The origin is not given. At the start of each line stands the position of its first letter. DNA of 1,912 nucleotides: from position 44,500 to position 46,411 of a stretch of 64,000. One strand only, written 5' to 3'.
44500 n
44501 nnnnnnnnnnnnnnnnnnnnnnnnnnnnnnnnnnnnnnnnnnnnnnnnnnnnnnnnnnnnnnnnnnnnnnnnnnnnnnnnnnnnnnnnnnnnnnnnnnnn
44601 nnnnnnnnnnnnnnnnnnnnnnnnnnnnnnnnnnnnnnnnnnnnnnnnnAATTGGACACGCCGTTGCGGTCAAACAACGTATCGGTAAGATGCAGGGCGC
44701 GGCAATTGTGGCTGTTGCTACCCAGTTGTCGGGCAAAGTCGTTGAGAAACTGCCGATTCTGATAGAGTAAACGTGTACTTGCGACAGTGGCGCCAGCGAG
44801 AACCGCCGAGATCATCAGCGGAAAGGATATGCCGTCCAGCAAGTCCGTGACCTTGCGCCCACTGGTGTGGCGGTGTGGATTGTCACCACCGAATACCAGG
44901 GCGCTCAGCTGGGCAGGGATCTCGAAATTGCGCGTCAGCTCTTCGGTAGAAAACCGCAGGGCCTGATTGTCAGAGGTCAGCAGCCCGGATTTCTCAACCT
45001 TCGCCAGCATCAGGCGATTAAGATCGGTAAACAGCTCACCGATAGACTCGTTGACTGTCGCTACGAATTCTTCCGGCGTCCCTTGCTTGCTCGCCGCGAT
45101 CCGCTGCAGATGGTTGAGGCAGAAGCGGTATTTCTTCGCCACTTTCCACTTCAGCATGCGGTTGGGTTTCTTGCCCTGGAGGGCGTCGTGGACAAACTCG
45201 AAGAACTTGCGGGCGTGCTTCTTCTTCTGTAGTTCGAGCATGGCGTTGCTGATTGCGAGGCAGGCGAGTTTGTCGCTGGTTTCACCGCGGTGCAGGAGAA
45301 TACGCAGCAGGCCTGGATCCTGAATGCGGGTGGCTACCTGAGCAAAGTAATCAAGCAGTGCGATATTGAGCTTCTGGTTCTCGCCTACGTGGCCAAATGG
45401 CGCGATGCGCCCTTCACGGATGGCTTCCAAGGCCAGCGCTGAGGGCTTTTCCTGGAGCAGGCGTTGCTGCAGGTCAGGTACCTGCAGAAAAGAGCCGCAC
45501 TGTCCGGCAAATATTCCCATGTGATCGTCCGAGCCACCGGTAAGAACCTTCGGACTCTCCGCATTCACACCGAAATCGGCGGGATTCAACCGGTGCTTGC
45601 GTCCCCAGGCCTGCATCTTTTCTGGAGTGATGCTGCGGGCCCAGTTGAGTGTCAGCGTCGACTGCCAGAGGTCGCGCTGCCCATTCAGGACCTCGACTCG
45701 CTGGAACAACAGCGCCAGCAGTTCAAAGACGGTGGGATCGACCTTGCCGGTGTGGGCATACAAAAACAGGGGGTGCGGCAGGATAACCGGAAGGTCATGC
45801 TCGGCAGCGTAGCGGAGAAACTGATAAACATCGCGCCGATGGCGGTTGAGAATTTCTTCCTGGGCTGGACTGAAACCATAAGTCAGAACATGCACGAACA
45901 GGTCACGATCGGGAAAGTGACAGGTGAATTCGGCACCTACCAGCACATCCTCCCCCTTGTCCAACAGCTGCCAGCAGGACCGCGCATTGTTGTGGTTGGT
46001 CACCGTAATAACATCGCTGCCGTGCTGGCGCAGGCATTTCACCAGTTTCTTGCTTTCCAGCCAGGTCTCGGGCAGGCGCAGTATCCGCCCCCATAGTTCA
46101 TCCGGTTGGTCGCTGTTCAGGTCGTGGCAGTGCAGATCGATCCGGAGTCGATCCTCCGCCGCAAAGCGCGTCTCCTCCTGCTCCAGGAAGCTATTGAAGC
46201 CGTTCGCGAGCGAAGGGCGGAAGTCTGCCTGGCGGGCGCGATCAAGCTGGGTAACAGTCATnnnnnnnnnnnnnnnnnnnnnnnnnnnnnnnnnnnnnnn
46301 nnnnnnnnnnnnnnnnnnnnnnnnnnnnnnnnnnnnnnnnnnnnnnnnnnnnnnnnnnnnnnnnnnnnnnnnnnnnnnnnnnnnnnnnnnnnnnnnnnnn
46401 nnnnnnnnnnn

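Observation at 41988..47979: Four-gene operon that looks like an undescribed membrane-lipid synthesis or remodelling system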

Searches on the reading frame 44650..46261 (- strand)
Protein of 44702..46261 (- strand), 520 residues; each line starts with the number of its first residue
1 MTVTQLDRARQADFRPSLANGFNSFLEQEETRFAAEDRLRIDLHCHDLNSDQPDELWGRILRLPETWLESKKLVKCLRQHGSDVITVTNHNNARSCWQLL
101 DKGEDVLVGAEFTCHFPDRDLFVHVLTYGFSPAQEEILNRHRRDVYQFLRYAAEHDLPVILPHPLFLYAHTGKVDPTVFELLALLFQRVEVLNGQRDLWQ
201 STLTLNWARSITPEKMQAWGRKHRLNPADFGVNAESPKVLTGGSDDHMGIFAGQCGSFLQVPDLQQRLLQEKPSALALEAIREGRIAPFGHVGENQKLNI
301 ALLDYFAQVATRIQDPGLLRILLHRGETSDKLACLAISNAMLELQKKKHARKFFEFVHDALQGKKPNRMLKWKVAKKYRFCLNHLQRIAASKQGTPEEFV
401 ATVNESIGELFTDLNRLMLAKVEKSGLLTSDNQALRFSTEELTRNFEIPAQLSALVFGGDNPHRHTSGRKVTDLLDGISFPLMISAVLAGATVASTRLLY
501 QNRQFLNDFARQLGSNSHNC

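Call 16: search_solved_structures(query=window:44650-46261:-, max_evalue=10, show_alignments=2)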
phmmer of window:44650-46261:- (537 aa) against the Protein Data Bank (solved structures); distinct sequences matched with E-value up to 10: 3.
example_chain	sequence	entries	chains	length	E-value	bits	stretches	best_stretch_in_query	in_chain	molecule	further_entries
3dht_A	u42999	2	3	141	0.3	12.9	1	86-183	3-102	Hemoglobin subunit alpha-1/2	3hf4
5ker_C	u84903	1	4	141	0.3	12.9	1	92-183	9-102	Alpha-globin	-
8wix_A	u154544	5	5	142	0.42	12.4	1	111-184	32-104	Hemoglobin subunit alpha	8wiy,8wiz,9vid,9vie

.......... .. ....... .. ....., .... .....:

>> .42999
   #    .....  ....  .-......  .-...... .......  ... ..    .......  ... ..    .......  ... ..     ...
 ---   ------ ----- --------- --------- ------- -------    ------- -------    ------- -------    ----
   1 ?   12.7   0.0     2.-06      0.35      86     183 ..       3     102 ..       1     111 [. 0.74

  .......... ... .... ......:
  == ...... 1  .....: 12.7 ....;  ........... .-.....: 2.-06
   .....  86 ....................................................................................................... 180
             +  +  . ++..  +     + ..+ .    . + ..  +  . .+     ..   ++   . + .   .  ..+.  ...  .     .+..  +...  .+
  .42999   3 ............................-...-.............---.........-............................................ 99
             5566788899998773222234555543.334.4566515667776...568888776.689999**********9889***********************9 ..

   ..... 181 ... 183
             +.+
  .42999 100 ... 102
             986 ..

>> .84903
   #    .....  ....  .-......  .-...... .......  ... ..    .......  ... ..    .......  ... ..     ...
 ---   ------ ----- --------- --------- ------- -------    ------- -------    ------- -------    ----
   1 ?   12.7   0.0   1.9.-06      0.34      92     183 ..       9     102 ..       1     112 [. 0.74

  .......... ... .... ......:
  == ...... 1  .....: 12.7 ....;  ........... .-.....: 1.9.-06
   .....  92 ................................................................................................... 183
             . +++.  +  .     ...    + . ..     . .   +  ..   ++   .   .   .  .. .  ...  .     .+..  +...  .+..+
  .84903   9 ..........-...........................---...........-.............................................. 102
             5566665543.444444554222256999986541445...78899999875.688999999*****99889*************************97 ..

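Call 18: search_protein_families(library=pfam, proteins=[window:44650-46261:-], max_evalue=10)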
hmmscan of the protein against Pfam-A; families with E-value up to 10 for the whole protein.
window:44650-46261:- (537 aa): 2 families
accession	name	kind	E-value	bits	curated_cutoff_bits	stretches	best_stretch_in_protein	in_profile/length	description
PF23514.1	YhiY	-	0.0049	17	27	1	272-289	11-28/37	YhiY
PF06969.22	HemN_C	-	0.049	14.1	24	1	402-438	25-61/67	HemN C-terminal domain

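Call 43: predict_structure(alignment_id=A3)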
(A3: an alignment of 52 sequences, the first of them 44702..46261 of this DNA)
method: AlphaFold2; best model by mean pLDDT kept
length: 520 residues; sequences in the alignment: 52
mean_pLDDT: 79.8   pTM: 0.78
mean pLDDT of the five models: 79.8, 78.8, 77.8, 74.9, 74.1
residues with pLDDT >= 90: 200; 70-90: 194; 50-70: 75; < 50: 51
segments of 3 or more residues with pLDDT < 50: 1-10, 430-467
pLDDT, mean of each block of 10 residues (from residue 1): 41 77 92 95 89 58 65 90 93 94 96 91 95 97 97 98 83 82 97 85 94 97 97 96 81 92 97 98 96 73 76 67 62 70 77 85 75 78 90 79 85 81 65 37 34 34 46 69 75 69 84 77
secondary structure, 60 per line:
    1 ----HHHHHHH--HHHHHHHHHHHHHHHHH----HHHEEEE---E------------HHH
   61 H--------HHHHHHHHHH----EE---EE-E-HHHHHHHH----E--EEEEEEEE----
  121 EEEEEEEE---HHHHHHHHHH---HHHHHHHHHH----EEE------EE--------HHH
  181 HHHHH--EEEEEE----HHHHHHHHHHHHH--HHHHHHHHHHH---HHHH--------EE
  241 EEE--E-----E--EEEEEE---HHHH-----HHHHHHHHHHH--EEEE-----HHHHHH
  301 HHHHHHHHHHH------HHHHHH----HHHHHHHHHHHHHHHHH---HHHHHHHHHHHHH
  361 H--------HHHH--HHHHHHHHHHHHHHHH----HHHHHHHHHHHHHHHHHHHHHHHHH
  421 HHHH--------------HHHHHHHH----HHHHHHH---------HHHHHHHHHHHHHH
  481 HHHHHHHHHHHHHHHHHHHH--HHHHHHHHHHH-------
elements in order: H5-11 H14-30 E38-41 H58-61 H70-79 H94-101 E109-116 E121-128 H132-141 H145-154 E159-161 H178-185 E188-193 H198-210 H213-223 H227-230 E239-243 E255-260 H264-267 H273-283 E286-289 H295-311 H318-323 H328-344 H348-361 H370-373 H376-391 H396-424 H439-446 H451-457 H467-500 H503-513

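Call 45: fold_search(model_id=the predicted structure, library=pdb)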
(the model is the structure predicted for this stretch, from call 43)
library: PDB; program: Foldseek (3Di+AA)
matches with E <= 10: 481; with E <= 0.001: 5
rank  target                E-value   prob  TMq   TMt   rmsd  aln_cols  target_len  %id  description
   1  7ug9                  4.5e-05  1.00  0.25  0.58   5.3       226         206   15  Crystal structure of RNase AM PHP domain (released 2022-08-31)
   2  9etk                  1.0e-04  1.00  0.24  0.42   9.6       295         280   11  Crystal structure of Vibrio cholerae RNase AM (released 2024-09-11)
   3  3o0f                  2.2e-04  1.00  0.25  0.42   8.8       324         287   14  Crystal structure of a putative metal-dependent phosphoesterase (BAD_1165) from bifidobacterium adolescentis atcc 15703  (released 2010-08-25)
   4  3e0f                  2.7e-04  1.00  0.25  0.42   8.3       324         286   14  Crystal structure of a putative metal-dependent phosphoesterase (bad_1165) from bifidobacterium adolescentis atcc 15703  (released 2008-09-02)
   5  2yb1                  6.9e-04  1.00  0.23  0.40  11.8       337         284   14  Structure of an amidohydrolase from Chromobacterium violaceum (EFI target EFI-500202) with bound Mn, AMP and phosphate. (released 2011-03-16)
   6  3f2b_A                1.5e-02  0.90  0.23  0.13  20.4       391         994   12  DNA Polymerase PolC from Geobacillus kaustophilus complex with DNA, dGTP, Mg and Zn (released 2009-01-20)
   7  7pu7_A                3.3e-02  0.57  0.23  0.13  26.9       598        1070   10  DNA polymerase from M. tuberculosis (released 2022-02-23)
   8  6iko_B                1.4e-01  0.33  0.10  0.15  33.1       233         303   12  Crystal structure of mouse GAS7cb (released 2019-10-16)
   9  7s3i_R                1.9e-01  0.21  0.12  0.19  20.7       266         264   13  Ex4-D-Ala bound to the glucagon-like peptide-1 receptor/g protein complex (conformer 2) (released 2022-01-05)
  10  4phq_B                2.5e-01  0.13  0.09  0.14  22.1       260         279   11  ClyA CC6/264 ox (6-303) (released 2014-09-24)
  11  4nqi_D                2.6e-01  0.23  0.08  0.17  25.5       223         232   10  Structure of the N-terminal I-BAR domain (1-259) of D.Discoideum IBARa (released 2014-02-05)
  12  4jeh_B                2.7e-01  0.33  0.12  0.22  19.9       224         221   12  Crystal Structure of Munc18a and Syntaxin1 lacking N-peptide complex (released 2013-07-17)
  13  6z0c_C                2.9e-01  0.21  0.09  0.20  17.5       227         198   14  Structure of in silico modelled artificial Maquette-3 protein (released 2021-03-17)
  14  6z0c_B                3.3e-01  0.20  0.09  0.20  17.2       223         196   13  Structure of in silico modelled artificial Maquette-3 protein (released 2021-03-17)
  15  7ra3_R                3.3e-01  0.11  0.10  0.12  22.1       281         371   13  cryo-EM of human Gastric inhibitory polypeptide receptor GIPR bound to GIP (released 2022-04-13)
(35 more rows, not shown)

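Call 66: search_protein_representatives(protein=window:44702-46261:-)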
Query: 520 residues. Proteins with E-value up to 0.001 (for the whole library): 789; up to 1e-10: 481; up to 1e-30: 68. The best 150 are listed.
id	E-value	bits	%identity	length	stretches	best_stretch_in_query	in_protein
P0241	5.9e-188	642.1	55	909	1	10-518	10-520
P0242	1.4e-147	508.9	47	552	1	14-518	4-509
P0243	7.1e-134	463.7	43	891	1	13-515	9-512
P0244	9.5e-132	456.7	43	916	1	10-518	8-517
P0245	1.4e-126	439.6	42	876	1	14-518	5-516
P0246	7.2e-126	437.3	57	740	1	174-518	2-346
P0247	6.8e-125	434.1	42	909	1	18-513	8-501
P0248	3.4e-124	431.8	46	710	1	35-499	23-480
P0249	2.7e-122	425.5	43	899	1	15-513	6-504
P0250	4.3e-121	421.5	45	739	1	41-515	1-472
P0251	1.5e-119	416.4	47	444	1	35-423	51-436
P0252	2.8e-117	408.9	41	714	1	12-514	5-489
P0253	1.0e-116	407.1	51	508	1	20-379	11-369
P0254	1.6e-116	406.4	44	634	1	26-508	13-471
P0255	2.5e-114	399.2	39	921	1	14-515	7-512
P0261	2.0e-111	389.6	37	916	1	15-517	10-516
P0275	1.5e-96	340.5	38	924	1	14-518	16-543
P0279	1.4e-67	245.0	32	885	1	11-514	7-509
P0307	3.9e-31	124.8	29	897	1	24-504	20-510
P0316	1.2e-27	113.2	36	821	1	40-254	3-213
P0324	1.1e-26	110.0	34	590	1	40-253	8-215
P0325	1.3e-26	109.8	32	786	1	40-260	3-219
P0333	1.1e-25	106.8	33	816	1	40-256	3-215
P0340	1.5e-24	103.1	32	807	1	40-255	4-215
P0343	2.6e-24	102.2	32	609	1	40-257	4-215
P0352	2.0e-23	99.3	31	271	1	40-256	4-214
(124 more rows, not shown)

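Call 67: search_protein_families(library=pfam, proteins=[P0333, P0340, P0324, P0343, P0316, P0325, P0242, P0279, P0307, P0352], max_evalue=0.001)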
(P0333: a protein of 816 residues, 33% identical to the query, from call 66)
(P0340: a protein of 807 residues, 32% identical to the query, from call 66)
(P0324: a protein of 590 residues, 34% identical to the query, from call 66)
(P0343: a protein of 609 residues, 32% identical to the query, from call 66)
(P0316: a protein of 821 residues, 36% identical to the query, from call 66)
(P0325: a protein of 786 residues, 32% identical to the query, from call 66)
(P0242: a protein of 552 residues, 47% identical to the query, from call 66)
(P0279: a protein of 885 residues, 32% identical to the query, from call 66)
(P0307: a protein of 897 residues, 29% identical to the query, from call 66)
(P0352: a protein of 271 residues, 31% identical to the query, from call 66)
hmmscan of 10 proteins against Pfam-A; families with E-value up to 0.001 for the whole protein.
P0333 (816 aa): 6 families
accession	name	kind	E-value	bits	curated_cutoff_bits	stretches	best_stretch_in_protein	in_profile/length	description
PF00534.26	Glycos_transf_1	-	9.2e-36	123.4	26.4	1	601-752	3-159/172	Glycosyl transferases group 1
PF13692.12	Glyco_trans_1_4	-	1.5e-33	116.5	27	1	613-750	2-141/142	Glycosyl transferases group 1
PF13439.12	Glyco_transf_4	-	2.1e-16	60.9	28.5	1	420-589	2-167/170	Glycosyltransferase Family 4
PF13579.12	Glyco_trans_4_4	-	1e-11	45.9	29.7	1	420-585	1-156/158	Glycosyl transferase 4-like domain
PF20706.3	GT4-conflict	-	1.8e-07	30.9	26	1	607-722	192-318/385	Family 4 Glycosyltransferase in conflict systems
PF13524.12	Glyco_trans_1_2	-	0.00094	19.6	25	0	642-783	13-142/144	Glycosyl transferase-like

P0340 (807 aa): 6 families
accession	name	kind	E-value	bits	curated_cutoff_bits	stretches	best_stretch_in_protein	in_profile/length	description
PF00534.26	Glycos_transf_1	-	7.3e-41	140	26.4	1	637-790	13-171/172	Glycosyl transferases group 1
PF13692.12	Glyco_trans_1_4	-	6.5e-35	120.9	27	1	641-776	3-141/142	Glycosyl transferases group 1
PF13439.12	Glyco_transf_4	-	3.6e-19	69.9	28.5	1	447-619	1-169/170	Glycosyltransferase Family 4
PF20706.3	GT4-conflict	-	1e-10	41.6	26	1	636-803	194-384/385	Family 4 Glycosyltransferase in conflict systems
PF13579.12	Glyco_trans_4_4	-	3.5e-10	40.9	29.7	1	448-615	1-158/158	Glycosyl transferase 4-like domain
PF13524.12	Glyco_trans_1_2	-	0.00031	21.1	25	1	662-795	7-132/144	Glycosyl transferase-like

P0324 (590 aa): 0 families

P0343 (609 aa): 2 families
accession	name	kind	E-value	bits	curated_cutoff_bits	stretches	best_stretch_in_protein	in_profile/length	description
PF13439.12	Glyco_transf_4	-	4.7e-14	53.2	28.5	1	439-595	8-163/170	Glycosyltransferase Family 4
PF13579.12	Glyco_trans_4_4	-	9.4e-10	39.5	29.7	1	434-595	2-156/158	Glycosyl transferase 4-like domain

P0316 (821 aa): 6 families
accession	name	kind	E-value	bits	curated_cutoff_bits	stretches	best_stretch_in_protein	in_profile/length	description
PF00534.26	Glycos_transf_1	-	7.7e-32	110.6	26.4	1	641-788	7-159/172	Glycosyl transferases group 1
PF13692.12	Glyco_trans_1_4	-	4.6e-31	108.4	27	1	649-786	2-141/142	Glycosyl transferases group 1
PF13439.12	Glyco_transf_4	-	4.4e-15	56.6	28.5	1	456-627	2-169/170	Glycosyltransferase Family 4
PF20706.3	GT4-conflict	-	4.1e-09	36.3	26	1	715-817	275-383/385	Family 4 Glycosyltransferase in conflict systems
PF13579.12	Glyco_trans_4_4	-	1e-07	32.9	29.7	1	457-623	2-158/158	Glycosyl transferase 4-like domain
PF13524.12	Glyco_trans_1_2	-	4.5e-06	27.1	25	1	678-819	13-142/144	Glycosyl transferase-like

P0325 (786 aa): 7 families
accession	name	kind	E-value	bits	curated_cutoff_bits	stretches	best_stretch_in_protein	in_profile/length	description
PF00534.26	Glycos_transf_1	-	3.4e-34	118.3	26.4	1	600-767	2-170/172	Glycosyl transferases group 1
PF13692.12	Glyco_trans_1_4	-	1.7e-31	109.8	27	1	613-747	2-138/142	Glycosyl transferases group 1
PF20706.3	GT4-conflict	-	7.6e-10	38.8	26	1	610-733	195-334/385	Family 4 Glycosyltransferase in conflict systems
PF13439.12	Glyco_transf_4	-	1e-08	35.8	28.5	1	421-591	2-169/170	Glycosyltransferase Family 4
PF13524.12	Glyco_trans_1_2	-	2.8e-05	24.5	25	1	634-770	6-129/144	Glycosyl transferase-like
PF13263.12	PHP_C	-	5.2e-05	23.1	21.3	1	199-235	18-56/56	PHP-associated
PF02811.25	PHP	-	0.00014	22.7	26.4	1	28-111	12-97/164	PHP domain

P0242 (552 aa): 0 families

P0279 (885 aa): 5 families
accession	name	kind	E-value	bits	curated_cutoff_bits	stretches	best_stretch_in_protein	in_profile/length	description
PF00534.26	Glycos_transf_1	-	4.7e-25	88.5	26.4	1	706-837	5-143/172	Glycosyl transferases group 1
PF13692.12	Glyco_trans_1_4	-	2e-23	83.7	27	1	717-842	2-134/142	Glycosyl transferases group 1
PF20706.3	GT4-conflict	-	7.4e-08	32.2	26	1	776-829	271-324/385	Family 4 Glycosyltransferase in conflict systems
PF13524.12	Glyco_trans_1_2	-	4.6e-07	30.3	25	1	737-874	5-139/144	Glycosyl transferase-like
PF13439.12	Glyco_transf_4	-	4.9e-07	30.4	28.5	1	528-688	2-159/170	Glycosyltransferase Family 4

P0307 (897 aa): 5 families
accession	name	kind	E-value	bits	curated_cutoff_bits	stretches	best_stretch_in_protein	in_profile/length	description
PF00534.26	Glycos_transf_1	-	3.7e-31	108.4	26.4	1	722-872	10-169/172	Glycosyl transferases group 1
PF13692.12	Glyco_trans_1_4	-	2e-29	103.1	27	1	728-861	2-142/142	Glycosyl transferases group 1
PF13524.12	Glyco_trans_1_2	-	1.4e-09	38.5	25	1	750-879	7-133/144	Glycosyl transferase-like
PF20706.3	GT4-conflict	-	2.9e-07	30.2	26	1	788-842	272-326/385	Family 4 Glycosyltransferase in conflict systems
PF13439.12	Glyco_transf_4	-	4.6e-06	27.2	28.5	1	539-689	2-150/170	Glycosyltransferase Family 4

P0352 (271 aa): 1 family
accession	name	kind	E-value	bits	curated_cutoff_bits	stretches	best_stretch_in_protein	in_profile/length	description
PF02811.25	PHP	-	0.00048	20.9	26.4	0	6-63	1-46/164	PHP domain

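Call 68: list_cluster_members(proteins=[P0333, P0340, P0316, P0325, P0243, P0279, P0307, P0255])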
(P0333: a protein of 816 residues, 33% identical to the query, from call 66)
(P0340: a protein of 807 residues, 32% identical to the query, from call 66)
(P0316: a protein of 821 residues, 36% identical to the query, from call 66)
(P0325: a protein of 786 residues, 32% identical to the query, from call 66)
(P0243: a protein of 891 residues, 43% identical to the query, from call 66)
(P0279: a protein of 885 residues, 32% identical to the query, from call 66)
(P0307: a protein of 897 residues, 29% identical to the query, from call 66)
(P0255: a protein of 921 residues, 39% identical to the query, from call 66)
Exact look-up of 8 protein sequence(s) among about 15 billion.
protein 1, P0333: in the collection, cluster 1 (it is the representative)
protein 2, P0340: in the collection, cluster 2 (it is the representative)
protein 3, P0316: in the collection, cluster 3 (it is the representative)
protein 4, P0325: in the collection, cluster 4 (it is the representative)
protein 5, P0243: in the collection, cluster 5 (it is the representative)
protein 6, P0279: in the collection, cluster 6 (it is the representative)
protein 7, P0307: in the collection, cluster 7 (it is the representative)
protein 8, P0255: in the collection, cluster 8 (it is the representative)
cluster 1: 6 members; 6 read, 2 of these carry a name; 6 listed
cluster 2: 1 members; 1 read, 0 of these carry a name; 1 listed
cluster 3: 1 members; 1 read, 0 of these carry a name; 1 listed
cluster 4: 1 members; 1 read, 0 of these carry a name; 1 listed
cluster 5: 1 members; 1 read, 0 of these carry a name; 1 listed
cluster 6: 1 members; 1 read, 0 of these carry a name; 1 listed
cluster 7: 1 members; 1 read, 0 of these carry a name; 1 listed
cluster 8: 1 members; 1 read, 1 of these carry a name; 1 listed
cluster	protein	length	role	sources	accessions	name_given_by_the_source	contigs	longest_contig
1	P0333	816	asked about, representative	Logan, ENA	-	-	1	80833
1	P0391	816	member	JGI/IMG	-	glycosyltransferase involved in cell wall biosynthesis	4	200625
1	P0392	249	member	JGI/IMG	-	glycosyltransferase involved in cell wall biosynthesis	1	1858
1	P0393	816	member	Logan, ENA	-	-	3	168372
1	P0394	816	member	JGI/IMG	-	-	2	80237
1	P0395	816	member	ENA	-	-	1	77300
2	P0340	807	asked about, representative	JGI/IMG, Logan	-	-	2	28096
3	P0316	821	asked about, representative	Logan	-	-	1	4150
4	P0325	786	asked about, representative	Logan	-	-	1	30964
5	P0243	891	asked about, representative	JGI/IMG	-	-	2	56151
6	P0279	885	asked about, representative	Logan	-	-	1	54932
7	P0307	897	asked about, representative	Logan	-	-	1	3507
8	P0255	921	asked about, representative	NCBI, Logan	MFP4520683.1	MAG: glycosyltransferase [Fibrobacterota bacterium]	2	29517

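Call 69: find_encoding_contigs(protein=P0333, flank=8000, max_places=3)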
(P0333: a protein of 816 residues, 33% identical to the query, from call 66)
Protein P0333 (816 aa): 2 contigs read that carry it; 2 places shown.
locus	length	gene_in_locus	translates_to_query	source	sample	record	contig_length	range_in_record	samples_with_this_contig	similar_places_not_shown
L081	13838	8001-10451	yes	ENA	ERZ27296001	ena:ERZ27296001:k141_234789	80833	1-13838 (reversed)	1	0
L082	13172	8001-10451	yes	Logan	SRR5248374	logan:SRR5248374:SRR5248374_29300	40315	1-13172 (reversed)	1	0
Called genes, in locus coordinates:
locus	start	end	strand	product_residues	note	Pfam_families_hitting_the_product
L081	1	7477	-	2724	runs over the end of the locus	PF14686:fn3_3 (faint), PF00041:fn3 (faint), PF09430:EMC7_beta-sandw (faint), PF13620:CarboxypepD_reg, PF13715:CarbopepD_reg_2 (weak), PF22904:NOMO1-like_2nd (faint), PF13620:CarboxypepD_reg (weak), PF13860:FlgD_ig (weak)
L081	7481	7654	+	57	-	-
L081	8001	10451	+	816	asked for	PF13439:Glyco_transf_4, PF13579:Glyco_trans_4_4, PF20706:GT4-conflict (weak), PF00534:Glycos_transf_1, PF13692:Glyco_trans_1_4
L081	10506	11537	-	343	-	PF01078:Mg_chelatase (faint), PF05496:RuvB_N, PF00004:AAA, PF00910:RNA_helicase (weak), PF07728:AAA_5, PF17864:AAA_lid_4, PF05491:WHD_RuvB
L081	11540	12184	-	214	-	PF01330:RuvA_N, PF07499:RuvA_C (weak)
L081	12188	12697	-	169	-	PF02075:RuvC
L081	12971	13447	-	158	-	PF25023:TEN_YD-shell (faint)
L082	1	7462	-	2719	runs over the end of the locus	PF14686:fn3_3 (faint), PF00041:fn3 (faint), PF09430:EMC7_beta-sandw (faint), PF13620:CarboxypepD_reg, PF22904:NOMO1-like_2nd (faint), PF13715:CarbopepD_reg_2 (weak), PF13620:CarboxypepD_reg (weak), PF13860:FlgD_ig (weak)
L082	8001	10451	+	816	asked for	PF13439:Glyco_transf_4, PF13579:Glyco_trans_4_4, PF20706:GT4-conflict (weak), PF00534:Glycos_transf_1, PF13692:Glyco_trans_1_4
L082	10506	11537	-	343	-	PF01078:Mg_chelatase (faint), PF05496:RuvB_N, PF00004:AAA, PF00910:RNA_helicase (weak), PF07728:AAA_5, PF17864:AAA_lid_4, PF05491:WHD_RuvB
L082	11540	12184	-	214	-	PF01330:RuvA_N, PF07499:RuvA_C (weak)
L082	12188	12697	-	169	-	PF02075:RuvC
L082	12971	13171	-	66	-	?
